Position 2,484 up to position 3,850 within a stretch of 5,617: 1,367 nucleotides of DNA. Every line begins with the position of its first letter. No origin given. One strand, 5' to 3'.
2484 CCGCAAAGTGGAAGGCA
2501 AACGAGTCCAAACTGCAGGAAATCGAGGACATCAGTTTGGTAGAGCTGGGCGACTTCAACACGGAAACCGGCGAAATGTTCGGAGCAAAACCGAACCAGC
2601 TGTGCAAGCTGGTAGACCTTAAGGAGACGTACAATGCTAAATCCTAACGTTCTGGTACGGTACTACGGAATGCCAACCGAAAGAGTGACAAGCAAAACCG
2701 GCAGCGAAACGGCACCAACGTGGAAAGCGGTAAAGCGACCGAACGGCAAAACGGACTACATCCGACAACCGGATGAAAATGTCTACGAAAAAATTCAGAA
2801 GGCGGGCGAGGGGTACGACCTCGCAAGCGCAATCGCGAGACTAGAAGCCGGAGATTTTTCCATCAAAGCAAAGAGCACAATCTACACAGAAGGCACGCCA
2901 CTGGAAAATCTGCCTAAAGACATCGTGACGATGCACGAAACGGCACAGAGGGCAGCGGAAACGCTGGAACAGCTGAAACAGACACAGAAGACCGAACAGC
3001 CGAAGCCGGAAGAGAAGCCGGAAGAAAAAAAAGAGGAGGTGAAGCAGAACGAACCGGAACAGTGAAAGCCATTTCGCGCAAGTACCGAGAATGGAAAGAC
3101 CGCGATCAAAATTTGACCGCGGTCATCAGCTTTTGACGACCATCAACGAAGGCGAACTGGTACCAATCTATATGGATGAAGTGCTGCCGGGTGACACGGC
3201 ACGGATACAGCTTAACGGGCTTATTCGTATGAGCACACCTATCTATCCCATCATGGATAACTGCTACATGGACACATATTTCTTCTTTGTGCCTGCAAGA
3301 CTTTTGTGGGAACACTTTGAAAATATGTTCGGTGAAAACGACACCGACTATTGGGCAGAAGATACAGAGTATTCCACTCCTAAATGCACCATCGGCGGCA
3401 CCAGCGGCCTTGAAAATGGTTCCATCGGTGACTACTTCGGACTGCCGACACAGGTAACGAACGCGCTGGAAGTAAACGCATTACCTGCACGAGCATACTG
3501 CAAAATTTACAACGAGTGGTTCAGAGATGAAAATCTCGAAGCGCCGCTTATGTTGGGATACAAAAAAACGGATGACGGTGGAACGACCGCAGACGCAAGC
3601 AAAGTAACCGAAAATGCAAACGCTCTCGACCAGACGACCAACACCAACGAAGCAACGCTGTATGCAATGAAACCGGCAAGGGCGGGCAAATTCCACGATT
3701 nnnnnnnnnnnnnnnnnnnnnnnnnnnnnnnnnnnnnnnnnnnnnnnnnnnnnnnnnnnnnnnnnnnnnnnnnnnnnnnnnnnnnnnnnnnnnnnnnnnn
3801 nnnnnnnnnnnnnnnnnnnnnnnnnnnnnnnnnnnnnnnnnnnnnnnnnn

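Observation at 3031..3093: VP1 conserved N-terminus lies upstream of the first ATG, behind an SD-positioned ACG at 3049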

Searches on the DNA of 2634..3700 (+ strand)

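Call 4: search_dna_similar(query=window:2634-3700:+, collection=phages, mode=distant, max_rows=30)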
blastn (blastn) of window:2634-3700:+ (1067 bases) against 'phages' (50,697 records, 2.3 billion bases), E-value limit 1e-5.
Records with a match: 49; places in all: 51; records where one place covers at least 80% of the query: 2.
Best place of each record, by identity: 90-95% 1; 80-90% 4; 60-80% 44.
By first word of the organism name: Microviridae 24; Dulem 7; Gokushovirus 4; bajarodmic 4; Human 3; Microvirus 2; Chicken 2; Gokushovirinae 1; Blackfly 1; Capybara 1.
By host as written in the record: - 27; Homo sapiens 6; Propithecus coquereli 3; Gallus gallus 2; bacteria 1; porcine 1; mink 1; Eulemur fulvus collaris 1; and 7 more.
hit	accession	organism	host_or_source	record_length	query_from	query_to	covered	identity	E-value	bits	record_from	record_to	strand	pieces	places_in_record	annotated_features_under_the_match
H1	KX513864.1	Human gokushovirus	Homo sapiens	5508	30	1065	97%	79.0%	0e+0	888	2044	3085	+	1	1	putative VP1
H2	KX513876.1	Human gut gokushovirus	Homo sapiens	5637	1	1065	100%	76.7%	0e+0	786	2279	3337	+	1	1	putative VP1 | hypothetical protein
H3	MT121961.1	Gokushovirinae sp. SC_3_H2_2017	bacteria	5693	169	939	72%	77.3%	7e-168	596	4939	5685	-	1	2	major capsid protein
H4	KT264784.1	Gokushovirus WZ-2015a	Homo sapiens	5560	458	1067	57%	94.1%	0e+0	939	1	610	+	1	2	VP1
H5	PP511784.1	Dulem virus 206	Propithecus coquereli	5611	418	903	46%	66.3%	7e-29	135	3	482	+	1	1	major capsid protein | internal scaffolding protein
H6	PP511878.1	Dulem virus 205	Propithecus coquereli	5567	418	903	46%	65.9%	3e-26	126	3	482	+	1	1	major capsid protein | internal scaffolding protein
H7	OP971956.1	Microviridae sp.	Human feces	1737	497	913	39%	68.9%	3e-27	129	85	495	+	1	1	VP1: major capsid protein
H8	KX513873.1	Human gut gokushovirus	Homo sapiens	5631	496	903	38%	67.6%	2e-22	113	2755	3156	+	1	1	putative VP1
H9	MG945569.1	Microviridae sp.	pig feces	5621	503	903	38%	66.9%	6e-23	114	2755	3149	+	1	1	similar to VP1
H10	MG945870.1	Microviridae sp.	fox feces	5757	510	900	37%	68.1%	3e-21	110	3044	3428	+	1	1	similar to VP1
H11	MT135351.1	Microvirus sp.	porcine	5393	393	738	32%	67.7%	6e-17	96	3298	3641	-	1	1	major capsid protein | internal scaffolding protein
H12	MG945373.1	Microviridae sp.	pig feces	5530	397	728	31%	68.4%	4e-19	103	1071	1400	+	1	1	similar to VP1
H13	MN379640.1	Chicken microvirus mg7_10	Gallus gallus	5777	417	690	26%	71.3%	3e-26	125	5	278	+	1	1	major capsid protein | internal scaffolding protein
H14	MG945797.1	Microviridae sp.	pig feces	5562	497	765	25%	70.3%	5e-24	118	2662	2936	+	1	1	similar to VP1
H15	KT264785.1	Gokushovirus WZ-2015a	mink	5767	510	748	22%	72.1%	1e-25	124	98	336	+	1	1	VP1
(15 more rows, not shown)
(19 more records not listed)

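Call 5: get_annotated_region(hit=H1, flank=600)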
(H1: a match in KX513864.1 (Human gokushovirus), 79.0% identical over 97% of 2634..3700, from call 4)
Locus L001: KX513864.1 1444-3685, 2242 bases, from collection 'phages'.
description: Human gokushovirus isolate SH-CHD1, complete genome.
organism: Human gokushovirus (NCBI taxid 1986030)
taxonomy: Viruses; Monodnaviria; Sangervirae; Phixviricota; Malgrandaviricetes; Petitvirales; Microviridae; Gokushovirinae
host: Homo sapiens; source: human gut; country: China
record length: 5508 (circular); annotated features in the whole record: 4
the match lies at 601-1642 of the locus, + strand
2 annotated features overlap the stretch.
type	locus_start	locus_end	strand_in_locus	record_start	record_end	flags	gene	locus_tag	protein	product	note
CDS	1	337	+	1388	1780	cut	-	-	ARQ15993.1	peptidase M15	-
CDS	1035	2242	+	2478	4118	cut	-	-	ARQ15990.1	putative VP1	-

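Call 6: get_annotated_region(hit=H2, flank=600)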
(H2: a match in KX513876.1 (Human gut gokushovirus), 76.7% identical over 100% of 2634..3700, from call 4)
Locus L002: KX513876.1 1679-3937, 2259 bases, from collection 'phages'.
description: Human gut gokushovirus isolate SH-CHD13, complete genome.
organism: Human gut gokushovirus (NCBI taxid 1986031)
taxonomy: Viruses; Monodnaviria; Sangervirae; Phixviricota; Malgrandaviricetes; Petitvirales; Microviridae; Gokushovirinae
host: Homo sapiens; source: human gut; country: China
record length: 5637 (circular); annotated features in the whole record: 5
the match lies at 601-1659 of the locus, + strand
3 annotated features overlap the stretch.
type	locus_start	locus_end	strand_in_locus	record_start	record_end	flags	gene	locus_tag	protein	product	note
CDS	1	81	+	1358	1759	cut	-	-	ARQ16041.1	peptidase M15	-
CDS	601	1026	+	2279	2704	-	-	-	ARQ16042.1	hypothetical protein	-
CDS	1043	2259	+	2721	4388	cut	-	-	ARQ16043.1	putative VP1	-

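Call 20: get_annotated_region(hit=H3, flank=800)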
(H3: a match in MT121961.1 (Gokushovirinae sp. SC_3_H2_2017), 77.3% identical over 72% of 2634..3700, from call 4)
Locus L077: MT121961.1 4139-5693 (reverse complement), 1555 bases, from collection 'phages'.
description: Gokushovirinae sp. SC_3_H2_2017 hypothetical protein and major capsid protein genes, complete cds.
organism: Gokushovirinae sp. SC_3_H2_2017 (NCBI taxid 2723244)
taxonomy: Viruses; Monodnaviria; Sangervirae; Phixviricota; Malgrandaviricetes; Petitvirales; Microviridae; Gokushovirinae
host: bacteria; source: human feces; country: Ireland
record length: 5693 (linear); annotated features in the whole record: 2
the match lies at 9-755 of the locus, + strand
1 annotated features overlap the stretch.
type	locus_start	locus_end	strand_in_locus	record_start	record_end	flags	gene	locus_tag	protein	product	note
CDS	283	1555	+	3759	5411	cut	-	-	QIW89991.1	major capsid protein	-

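Call 21: get_annotated_region(hit=H8, flank=800)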
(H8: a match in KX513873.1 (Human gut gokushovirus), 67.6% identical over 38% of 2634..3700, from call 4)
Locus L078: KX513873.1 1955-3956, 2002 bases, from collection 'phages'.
description: Human gut gokushovirus isolate SH-CHD10, complete genome.
organism: Human gut gokushovirus (NCBI taxid 1986031)
taxonomy: Viruses; Monodnaviria; Sangervirae; Phixviricota; Malgrandaviricetes; Petitvirales; Microviridae; Gokushovirinae
host: Homo sapiens; source: human gut; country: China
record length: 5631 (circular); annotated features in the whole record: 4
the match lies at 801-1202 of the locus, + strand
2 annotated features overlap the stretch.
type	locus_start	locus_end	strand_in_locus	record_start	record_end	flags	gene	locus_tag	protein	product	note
CDS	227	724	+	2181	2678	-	-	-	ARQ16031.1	putative VP3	-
CDS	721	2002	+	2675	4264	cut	-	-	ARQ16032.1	putative VP1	-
